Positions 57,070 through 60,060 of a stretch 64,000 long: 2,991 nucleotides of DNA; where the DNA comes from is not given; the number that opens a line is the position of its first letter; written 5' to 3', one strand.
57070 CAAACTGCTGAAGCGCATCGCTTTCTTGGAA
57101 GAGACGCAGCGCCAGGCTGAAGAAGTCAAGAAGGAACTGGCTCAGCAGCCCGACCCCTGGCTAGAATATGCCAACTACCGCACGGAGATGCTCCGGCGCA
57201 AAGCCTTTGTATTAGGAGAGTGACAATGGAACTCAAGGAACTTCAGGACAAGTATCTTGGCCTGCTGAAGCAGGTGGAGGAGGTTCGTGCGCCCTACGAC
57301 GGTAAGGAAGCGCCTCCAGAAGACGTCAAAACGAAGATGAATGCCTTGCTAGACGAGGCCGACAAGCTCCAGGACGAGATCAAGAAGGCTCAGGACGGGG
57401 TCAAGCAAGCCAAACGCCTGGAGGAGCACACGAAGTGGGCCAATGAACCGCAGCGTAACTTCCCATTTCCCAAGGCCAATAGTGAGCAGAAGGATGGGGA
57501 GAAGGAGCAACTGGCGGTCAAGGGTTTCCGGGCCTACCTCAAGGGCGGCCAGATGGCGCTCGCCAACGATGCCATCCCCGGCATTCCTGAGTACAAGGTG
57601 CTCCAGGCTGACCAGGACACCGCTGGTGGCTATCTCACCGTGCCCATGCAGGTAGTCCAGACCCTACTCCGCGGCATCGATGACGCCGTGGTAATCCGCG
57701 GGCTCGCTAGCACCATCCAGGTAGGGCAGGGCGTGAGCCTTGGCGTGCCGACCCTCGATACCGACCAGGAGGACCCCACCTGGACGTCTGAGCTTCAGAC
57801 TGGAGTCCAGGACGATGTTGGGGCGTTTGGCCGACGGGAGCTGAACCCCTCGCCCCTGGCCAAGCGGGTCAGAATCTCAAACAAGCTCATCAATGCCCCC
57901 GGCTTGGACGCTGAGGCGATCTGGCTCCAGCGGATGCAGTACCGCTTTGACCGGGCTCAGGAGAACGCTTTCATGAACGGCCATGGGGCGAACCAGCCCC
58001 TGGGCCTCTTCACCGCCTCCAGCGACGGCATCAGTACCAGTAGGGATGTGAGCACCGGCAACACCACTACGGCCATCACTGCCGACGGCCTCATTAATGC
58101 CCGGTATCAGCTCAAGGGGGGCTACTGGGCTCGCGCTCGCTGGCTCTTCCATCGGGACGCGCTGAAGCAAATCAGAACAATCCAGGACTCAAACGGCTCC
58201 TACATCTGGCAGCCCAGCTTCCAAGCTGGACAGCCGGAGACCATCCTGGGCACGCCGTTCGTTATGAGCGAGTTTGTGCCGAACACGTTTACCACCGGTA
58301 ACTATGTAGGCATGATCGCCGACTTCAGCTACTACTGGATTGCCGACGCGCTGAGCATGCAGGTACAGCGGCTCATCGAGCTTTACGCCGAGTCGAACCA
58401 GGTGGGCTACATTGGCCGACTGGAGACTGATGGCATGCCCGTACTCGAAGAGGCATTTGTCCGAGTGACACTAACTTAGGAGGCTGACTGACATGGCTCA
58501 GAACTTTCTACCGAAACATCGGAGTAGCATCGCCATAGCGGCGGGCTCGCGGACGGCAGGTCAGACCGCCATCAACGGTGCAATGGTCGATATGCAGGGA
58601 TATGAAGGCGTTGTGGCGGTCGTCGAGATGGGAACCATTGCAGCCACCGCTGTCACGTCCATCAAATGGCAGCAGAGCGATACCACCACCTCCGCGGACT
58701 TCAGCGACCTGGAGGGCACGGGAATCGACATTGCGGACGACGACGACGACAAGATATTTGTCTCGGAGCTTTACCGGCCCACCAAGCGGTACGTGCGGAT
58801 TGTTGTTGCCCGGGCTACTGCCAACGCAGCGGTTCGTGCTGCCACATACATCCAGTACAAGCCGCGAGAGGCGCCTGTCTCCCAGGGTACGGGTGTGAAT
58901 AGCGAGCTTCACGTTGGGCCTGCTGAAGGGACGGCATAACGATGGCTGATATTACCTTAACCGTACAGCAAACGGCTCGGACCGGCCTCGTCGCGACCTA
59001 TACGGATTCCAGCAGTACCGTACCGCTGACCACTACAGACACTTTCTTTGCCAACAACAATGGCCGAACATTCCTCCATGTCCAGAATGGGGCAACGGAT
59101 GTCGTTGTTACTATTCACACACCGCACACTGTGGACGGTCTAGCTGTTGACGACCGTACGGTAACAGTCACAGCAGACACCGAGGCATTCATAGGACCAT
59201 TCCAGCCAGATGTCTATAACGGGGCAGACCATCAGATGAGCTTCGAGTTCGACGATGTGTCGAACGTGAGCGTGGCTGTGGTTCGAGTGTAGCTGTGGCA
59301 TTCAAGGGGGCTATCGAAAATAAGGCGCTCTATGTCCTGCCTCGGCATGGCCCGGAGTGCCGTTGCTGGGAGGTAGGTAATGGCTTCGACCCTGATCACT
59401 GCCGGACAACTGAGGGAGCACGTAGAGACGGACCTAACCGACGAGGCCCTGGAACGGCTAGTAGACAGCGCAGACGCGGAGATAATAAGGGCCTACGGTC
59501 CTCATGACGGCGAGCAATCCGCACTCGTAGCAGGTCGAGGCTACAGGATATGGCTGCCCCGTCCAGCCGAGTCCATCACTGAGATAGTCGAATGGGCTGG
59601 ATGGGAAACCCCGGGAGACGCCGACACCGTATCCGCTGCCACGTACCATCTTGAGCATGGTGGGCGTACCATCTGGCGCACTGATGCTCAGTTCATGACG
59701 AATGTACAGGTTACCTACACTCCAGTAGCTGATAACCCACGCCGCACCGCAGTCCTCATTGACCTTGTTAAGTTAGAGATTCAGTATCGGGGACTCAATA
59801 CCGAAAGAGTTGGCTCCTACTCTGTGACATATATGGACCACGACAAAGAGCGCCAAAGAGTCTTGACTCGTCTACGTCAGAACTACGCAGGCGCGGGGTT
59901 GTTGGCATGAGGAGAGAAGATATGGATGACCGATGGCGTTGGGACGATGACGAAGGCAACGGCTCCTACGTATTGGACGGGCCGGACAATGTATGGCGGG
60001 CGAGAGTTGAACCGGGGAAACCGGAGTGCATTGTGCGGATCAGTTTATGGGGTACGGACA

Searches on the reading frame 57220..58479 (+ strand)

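Call 15: search_protein_families(library=pfam, proteins=[window:57220-58479:+])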
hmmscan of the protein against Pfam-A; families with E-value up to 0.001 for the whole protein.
window:57220-58479:+ (419 aa): 1 family
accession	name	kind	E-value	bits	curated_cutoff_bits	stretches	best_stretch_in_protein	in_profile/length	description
PF05065.19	Phage_capsid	-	3e-52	178.2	24.2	1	138-417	2-279/280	Phage capsid family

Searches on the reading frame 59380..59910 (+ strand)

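Call 15: search_protein_families(library=pfam, proteins=[window:59380-59910:+])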
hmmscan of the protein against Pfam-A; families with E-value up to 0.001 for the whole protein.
window:59380-59910:+ (176 aa): 1 family
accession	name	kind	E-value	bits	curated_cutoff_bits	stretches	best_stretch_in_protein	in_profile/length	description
PF17900.6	Peptidase_M1_N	-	0.00085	19.9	25.8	0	129-169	85-126/186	Peptidase M1 N-terminal domain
